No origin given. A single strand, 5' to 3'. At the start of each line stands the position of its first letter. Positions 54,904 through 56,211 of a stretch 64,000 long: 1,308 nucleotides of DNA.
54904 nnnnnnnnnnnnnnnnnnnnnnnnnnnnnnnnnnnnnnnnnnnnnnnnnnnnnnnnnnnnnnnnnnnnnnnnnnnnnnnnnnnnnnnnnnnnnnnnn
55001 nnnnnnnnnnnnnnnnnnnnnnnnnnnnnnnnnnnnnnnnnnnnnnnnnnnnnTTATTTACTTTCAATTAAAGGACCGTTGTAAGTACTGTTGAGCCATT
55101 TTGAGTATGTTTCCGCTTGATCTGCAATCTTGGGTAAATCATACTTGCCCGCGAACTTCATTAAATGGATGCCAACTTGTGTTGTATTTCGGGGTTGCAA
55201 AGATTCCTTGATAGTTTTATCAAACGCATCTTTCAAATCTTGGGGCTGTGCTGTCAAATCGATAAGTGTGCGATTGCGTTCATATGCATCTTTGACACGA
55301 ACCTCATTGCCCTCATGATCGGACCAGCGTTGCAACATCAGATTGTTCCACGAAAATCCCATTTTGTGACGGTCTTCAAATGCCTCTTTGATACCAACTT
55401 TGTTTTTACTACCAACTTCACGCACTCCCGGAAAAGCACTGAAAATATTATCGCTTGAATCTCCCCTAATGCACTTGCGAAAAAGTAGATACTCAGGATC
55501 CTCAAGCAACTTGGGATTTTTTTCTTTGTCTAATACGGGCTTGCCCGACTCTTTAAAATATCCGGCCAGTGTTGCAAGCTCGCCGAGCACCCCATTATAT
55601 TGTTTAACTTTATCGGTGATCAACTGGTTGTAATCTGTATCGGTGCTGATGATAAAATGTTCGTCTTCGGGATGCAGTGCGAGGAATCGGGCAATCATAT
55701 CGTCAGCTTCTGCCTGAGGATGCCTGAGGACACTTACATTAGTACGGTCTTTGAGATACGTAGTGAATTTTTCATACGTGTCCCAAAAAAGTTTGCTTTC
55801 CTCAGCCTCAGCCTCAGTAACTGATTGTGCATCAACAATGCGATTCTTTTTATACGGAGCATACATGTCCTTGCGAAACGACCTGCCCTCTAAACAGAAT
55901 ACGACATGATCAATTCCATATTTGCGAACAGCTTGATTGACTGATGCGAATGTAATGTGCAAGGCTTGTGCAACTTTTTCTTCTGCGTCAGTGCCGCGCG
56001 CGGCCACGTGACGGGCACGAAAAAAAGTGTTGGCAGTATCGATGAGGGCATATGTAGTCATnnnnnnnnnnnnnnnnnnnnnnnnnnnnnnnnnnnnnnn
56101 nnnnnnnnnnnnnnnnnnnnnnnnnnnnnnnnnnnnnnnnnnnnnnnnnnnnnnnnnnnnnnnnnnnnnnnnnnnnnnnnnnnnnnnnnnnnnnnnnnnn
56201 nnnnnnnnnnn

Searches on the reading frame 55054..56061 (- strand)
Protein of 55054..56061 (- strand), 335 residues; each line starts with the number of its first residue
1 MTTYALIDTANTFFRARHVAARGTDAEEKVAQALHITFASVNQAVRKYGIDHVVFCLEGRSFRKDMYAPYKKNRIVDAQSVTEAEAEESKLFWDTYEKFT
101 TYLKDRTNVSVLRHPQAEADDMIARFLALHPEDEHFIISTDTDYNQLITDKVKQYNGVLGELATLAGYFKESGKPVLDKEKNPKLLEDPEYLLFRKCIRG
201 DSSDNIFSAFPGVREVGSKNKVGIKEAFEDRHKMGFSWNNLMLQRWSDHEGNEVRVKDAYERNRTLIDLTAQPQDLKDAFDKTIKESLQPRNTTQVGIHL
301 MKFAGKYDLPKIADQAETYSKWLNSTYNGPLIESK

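Call 49: search_protein_families(library=pfam, proteins=[window:55054-56061:-], max_evalue=0.001)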
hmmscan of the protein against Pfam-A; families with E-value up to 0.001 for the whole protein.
window:55054-56061:- (335 aa): 1 family
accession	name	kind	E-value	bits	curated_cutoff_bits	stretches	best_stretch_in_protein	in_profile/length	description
PF02739.22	5_3_exonuc_N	-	3.4e-18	66.4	34.3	1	5-157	3-147/164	5'-3' exonuclease, N-terminal resolvase-like domain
